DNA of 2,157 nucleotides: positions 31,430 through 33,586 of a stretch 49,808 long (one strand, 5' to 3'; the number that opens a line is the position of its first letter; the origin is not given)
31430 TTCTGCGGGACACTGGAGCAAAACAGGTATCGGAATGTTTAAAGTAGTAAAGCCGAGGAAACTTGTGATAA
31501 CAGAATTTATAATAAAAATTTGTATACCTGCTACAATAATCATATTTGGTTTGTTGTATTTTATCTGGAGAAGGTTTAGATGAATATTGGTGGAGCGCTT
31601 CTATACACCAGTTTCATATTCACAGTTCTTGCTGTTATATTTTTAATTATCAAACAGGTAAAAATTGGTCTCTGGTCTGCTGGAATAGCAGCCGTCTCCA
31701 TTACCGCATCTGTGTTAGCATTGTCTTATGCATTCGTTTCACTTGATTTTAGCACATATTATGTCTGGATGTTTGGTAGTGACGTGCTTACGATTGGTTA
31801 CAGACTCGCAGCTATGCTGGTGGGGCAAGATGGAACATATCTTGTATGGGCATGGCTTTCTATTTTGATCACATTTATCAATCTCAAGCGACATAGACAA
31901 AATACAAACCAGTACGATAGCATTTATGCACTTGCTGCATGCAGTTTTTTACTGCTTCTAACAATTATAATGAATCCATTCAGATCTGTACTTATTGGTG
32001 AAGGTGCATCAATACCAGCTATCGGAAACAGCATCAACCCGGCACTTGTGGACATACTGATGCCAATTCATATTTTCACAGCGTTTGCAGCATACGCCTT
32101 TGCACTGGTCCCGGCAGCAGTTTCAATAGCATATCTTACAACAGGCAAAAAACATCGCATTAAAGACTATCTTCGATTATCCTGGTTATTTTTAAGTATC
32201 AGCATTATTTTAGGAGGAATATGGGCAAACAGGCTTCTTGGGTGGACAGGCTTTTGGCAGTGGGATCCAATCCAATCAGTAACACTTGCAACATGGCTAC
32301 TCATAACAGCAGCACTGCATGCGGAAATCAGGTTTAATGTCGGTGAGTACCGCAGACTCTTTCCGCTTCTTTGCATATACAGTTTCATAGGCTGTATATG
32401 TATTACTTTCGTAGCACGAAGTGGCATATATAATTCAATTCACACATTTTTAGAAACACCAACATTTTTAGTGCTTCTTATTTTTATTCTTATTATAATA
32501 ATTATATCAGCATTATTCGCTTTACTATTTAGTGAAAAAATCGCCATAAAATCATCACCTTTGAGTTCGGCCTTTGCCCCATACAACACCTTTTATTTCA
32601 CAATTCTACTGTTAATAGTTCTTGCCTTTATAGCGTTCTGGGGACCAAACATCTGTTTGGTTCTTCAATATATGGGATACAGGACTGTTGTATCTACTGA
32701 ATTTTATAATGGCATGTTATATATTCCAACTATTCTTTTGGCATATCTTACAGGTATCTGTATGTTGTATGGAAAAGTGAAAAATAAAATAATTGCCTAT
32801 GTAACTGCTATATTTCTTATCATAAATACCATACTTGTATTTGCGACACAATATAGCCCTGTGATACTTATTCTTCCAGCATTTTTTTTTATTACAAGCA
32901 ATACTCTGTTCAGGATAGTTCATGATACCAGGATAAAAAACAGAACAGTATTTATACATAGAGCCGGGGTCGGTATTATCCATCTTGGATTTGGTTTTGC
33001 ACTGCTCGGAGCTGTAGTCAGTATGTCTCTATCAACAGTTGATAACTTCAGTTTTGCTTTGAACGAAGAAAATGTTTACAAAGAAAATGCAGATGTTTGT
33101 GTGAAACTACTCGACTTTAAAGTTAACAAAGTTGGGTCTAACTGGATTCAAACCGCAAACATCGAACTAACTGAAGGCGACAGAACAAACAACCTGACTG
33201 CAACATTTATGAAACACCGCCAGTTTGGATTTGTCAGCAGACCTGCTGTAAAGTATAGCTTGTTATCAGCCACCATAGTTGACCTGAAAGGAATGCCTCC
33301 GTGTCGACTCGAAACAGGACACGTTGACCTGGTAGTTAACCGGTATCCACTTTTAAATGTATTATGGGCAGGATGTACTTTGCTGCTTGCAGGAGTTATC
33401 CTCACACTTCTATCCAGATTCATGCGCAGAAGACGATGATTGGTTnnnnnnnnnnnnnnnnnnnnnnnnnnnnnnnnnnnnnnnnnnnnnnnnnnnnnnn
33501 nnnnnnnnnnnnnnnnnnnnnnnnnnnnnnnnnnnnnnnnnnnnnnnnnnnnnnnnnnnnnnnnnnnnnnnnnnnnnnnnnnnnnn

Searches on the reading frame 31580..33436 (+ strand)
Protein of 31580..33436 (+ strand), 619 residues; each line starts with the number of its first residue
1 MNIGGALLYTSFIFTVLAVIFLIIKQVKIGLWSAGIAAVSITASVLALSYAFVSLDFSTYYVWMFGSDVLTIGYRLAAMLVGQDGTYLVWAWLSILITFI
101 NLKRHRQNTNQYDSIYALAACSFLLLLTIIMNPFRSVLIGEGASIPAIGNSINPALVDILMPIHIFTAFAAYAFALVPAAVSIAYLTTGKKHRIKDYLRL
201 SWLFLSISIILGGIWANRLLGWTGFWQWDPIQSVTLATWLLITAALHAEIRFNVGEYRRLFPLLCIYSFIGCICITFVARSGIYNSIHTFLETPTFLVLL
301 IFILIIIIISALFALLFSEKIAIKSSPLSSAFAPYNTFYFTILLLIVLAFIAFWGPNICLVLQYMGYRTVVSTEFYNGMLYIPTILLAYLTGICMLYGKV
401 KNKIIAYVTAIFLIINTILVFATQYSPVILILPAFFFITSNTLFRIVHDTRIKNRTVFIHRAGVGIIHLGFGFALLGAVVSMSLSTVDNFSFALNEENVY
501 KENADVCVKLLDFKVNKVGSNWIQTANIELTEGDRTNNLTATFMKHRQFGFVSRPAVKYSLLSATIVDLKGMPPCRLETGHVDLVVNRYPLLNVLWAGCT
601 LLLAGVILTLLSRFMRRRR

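Call 6: search_protein_families(library=pfam, proteins=[window:31580-33436:+], max_evalue=0.01)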
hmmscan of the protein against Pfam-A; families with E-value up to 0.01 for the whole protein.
window:31580-33436:+ (619 aa): 1 family
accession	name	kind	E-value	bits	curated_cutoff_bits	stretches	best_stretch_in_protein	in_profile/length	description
PF01578.25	Cytochrom_C_asm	-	7.5e-16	58.8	29.9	1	87-281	8-206/212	Cytochrome C assembly protein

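Call 61: search_protein_families(library=ncbifam, proteins=[window:31580-33436:+], max_evalue=0.001)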
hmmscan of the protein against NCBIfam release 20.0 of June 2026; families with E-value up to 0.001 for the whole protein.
window:31580-33436:+ (619 aa): 4 families
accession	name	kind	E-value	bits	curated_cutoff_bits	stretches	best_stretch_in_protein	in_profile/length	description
TIGR00353.1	nrfE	subfamily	7.2e-44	150.6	569.05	1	45-618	2-577/578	heme lyase CcmF/NrfE family subunit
TIGR03145.1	cyt_nit_nrfE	subfamily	1.7e-41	142.6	927.3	1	34-610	43-630/631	heme lyase NrfEFG subunit NrfE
NF007691.0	PRK10369.1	subfamily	7.6e-22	77.8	394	1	36-422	49-435/573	heme lyase NrfEFG subunit NrfE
TIGR03144.1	cytochr_II_ccsB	equivalog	7e-10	39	187.6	1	199-279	165-240/252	c-type cytochrome biogenesis protein CcsB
